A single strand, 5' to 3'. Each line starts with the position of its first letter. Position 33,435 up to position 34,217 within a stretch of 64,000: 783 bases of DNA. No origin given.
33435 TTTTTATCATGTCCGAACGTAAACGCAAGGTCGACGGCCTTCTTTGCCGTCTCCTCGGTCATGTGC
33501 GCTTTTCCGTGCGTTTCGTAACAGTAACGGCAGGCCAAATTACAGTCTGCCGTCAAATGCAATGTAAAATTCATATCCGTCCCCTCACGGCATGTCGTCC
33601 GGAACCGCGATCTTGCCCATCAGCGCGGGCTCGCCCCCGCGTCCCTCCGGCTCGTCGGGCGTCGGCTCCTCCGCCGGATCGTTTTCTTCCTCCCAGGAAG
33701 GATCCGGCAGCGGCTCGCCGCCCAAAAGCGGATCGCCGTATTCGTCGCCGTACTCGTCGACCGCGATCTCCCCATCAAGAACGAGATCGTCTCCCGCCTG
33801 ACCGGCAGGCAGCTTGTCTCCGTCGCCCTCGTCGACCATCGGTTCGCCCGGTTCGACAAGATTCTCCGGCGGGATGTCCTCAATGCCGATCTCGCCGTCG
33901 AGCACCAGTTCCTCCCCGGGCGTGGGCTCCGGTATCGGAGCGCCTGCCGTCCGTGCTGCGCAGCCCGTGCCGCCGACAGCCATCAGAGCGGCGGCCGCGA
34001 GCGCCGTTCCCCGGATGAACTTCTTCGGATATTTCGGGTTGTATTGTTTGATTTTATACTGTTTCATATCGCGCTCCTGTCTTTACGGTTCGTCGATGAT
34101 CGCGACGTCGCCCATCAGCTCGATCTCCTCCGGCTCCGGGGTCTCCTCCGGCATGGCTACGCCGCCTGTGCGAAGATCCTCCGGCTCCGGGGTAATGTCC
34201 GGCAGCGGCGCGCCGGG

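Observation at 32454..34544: Self-contained operon: two paralogous lipoprotein-like acidic repeat-motif proteins plus a radical SAM/SPASM enzyme, matching no maturase system I know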

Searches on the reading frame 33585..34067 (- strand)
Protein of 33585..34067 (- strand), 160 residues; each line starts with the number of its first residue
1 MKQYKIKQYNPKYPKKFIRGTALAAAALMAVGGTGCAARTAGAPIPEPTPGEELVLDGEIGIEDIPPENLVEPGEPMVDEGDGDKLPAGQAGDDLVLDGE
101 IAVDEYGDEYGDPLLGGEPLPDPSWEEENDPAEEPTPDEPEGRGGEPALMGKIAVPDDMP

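Call 3: search_protein_families(library=ncbifam, proteins=[window:33585-34067:-], max_evalue=1)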
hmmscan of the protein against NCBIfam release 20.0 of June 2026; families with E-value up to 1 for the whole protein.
window:33585-34067:- (160 aa): 0 families

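Call 4: search_protein_families(library=pfam, proteins=[window:33585-34067:-], max_evalue=1)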
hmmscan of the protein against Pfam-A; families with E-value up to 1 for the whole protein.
window:33585-34067:- (160 aa): 0 families

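Call 5: find_homologous_proteins(query=window:33585-34067:-, max_evalue=0.01)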
Query window:33585-34067:- (160 aa): 84 proteins with E <= 0.01 among 1276 candidates.
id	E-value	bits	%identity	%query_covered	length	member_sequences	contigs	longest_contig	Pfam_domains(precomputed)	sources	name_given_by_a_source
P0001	4.9e-98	344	100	100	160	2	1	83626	-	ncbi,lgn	-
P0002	3.6e-74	267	84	100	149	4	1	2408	-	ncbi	-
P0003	9.3e-54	200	68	100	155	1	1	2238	-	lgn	-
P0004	7.0e-53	197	67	100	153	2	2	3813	-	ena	-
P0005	1.4e-52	196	62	100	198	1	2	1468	-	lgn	-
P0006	1.1e-42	164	59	100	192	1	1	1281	-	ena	-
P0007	2.8e-42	163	61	100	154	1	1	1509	-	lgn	-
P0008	5.1e-34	136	57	99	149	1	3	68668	-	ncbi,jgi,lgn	-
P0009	3.1e-30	123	57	99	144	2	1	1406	-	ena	-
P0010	2.3e-28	117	55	99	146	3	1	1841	-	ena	-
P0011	9.7e-28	115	57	98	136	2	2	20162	-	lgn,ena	-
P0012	4.5e-25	107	55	99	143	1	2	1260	-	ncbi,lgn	-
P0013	4.1e-23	100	44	100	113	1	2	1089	-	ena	-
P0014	4.5e-23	100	40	99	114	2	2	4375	-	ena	-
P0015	1.8e-21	95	55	66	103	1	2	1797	-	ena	-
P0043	2.4e-16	78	45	66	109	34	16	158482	-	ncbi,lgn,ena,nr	ncbi:MAG: hypothetical protein IJK12_09040 [Clostridia bacterium]|nr:hypothetical protein [Clostridi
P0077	9.4e-7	47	43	79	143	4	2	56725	-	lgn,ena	-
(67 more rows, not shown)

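Call 8: find_encoding_contigs(protein=P0043, flank=6000, max_places=4)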
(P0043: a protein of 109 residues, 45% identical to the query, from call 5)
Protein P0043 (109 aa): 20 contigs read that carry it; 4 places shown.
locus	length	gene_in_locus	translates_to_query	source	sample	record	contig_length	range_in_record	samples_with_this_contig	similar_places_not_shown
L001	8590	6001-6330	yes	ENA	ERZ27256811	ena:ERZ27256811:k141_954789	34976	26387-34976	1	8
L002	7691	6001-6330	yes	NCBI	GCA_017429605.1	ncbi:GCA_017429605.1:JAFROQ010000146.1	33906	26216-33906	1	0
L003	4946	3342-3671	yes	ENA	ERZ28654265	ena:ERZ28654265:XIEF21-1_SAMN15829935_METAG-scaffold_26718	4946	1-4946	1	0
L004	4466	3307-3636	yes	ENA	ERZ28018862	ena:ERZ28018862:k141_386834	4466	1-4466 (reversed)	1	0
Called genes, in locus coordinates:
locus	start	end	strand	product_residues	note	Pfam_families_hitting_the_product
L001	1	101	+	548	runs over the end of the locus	PF00753:Lactamase_B, PF12706:Lactamase_B_2 (weak), PF22505:RNase_J_b_CASP, PF07521:RMMBL, PF17770:RNase_J_C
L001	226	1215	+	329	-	-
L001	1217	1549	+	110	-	PF06133:Com_YlbF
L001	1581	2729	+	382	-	PF02618:YceG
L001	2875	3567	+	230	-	PF04542:Sigma70_r2, PF04545:Sigma70_r4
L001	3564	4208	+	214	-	PF09560:Spore_YunB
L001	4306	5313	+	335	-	PF13793:Pribosyltran_N, PF00156:Pribosyltran, PF14572:Pribosyl_synth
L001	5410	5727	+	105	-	-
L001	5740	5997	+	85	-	-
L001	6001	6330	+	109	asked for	-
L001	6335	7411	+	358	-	PF04055:Radical_SAM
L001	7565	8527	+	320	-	PF05598:DUF772, PF01609:DDE_Tnp_1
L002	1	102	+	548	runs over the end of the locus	PF00753:Lactamase_B, PF12706:Lactamase_B_2 (weak), PF22505:RNase_J_b_CASP, PF07521:RMMBL, PF17770:RNase_J_C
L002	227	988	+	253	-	-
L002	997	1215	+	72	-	-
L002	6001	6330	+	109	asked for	-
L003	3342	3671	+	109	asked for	-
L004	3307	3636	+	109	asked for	-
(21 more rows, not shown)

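Call 9: find_encoding_contigs(protein=P0077, flank=6000, max_places=3)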
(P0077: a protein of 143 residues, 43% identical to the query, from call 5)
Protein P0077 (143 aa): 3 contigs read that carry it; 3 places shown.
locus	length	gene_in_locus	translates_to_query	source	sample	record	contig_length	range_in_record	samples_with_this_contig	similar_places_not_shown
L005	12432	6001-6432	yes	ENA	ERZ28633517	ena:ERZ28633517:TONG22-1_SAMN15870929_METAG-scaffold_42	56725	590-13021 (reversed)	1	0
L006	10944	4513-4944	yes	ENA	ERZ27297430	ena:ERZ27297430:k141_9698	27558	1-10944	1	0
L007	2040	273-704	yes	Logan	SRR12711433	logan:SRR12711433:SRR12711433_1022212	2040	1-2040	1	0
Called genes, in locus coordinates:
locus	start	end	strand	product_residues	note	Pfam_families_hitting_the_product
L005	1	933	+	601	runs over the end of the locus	-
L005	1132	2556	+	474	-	PF03951:Gln-synt_N, PF00120:Gln-synt_C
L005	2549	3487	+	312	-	PF04960:Glutaminase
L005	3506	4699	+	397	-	PF07670:Gate (weak)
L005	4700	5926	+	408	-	PF07690:MFS_1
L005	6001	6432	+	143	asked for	-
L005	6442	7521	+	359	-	PF04055:Radical_SAM, PF13353:Fer4_12 (weak)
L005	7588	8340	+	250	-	PF00756:Esterase, PF00326:Peptidase_S9 (faint)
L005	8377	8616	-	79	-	-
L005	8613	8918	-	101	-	PF02583:Trns_repr_metal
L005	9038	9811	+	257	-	PF00106:adh_short, PF08659:KR (faint), PF13561:adh_short_C2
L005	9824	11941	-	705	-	-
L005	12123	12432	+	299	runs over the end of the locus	?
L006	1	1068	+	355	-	?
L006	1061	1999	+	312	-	PF04960:Glutaminase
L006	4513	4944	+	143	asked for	-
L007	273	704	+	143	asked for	-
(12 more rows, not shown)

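Call 23: list_cluster_members(proteins=[P0001, P0086, P0043, P0161])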
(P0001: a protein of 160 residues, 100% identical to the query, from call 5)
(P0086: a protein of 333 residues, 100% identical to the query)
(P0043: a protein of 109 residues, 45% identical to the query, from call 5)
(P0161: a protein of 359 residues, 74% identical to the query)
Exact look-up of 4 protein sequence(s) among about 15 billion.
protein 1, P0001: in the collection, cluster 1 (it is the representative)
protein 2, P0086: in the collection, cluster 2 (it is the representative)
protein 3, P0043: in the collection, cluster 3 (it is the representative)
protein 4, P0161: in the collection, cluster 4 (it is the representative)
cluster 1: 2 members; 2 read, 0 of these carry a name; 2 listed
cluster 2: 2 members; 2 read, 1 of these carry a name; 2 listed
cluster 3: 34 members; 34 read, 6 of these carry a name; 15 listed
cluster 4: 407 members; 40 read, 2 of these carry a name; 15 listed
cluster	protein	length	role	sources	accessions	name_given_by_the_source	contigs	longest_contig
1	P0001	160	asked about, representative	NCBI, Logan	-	-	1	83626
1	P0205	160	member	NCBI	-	-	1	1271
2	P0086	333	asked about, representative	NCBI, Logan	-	-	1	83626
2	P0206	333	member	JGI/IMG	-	uncharacterized protein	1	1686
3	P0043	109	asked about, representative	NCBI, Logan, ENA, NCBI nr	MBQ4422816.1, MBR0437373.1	MAG: hypothetical protein IJK12_09040 [Clostridia bacterium] | hypothetical protein [Clostridia bacterium]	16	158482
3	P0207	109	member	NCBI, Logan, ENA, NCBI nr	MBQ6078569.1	MAG: hypothetical protein IJK88_10785 [Clostridia bacterium] | hypothetical protein [Clostridia bacterium]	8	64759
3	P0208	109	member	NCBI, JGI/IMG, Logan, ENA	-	hypothetical protein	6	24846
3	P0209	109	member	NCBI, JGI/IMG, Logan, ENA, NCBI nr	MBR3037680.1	MAG: hypothetical protein IKI52_03145 [Clostridia bacterium] | hypothetical protein | hypothetical protein [Clostridia bacterium]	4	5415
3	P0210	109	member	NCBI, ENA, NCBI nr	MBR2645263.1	MAG: hypothetical protein IKD54_08250 [Clostridia bacterium] | hypothetical protein [Clostridia bacterium]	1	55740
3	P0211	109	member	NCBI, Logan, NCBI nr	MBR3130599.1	MAG: hypothetical protein IKF65_08795 [Clostridia bacterium] | hypothetical protein [Clostridia bacterium]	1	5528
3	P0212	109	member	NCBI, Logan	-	-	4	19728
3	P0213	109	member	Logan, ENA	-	-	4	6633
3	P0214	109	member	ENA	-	-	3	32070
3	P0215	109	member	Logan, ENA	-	-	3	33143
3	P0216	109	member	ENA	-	-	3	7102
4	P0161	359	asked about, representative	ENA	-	-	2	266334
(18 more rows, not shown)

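Call 47: predict_structure(alignment_id=A1)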
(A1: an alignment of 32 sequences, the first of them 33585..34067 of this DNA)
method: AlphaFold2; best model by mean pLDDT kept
length: 160 residues; sequences in the alignment: 32
mean_pLDDT: 56.3   pTM: 0.13
mean pLDDT of the five models: 56.3, 55.4, 53.6, 52.8, 52.8
residues with pLDDT >= 90: 0; 70-90: 7; 50-70: 125; < 50: 28
segments of 3 or more residues with pLDDT < 50: 32-37, 84-86, 89-95, 106-108
pLDDT, mean of each block of 10 residues (from residue 1): 65 63 51 49 57 55 58 56 49 50 50 59 58 58 60 63
secondary structure, 60 per line:
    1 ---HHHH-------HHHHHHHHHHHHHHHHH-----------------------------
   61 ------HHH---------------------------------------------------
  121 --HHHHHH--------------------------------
elements in order: H4-7 H15-31 H123-128
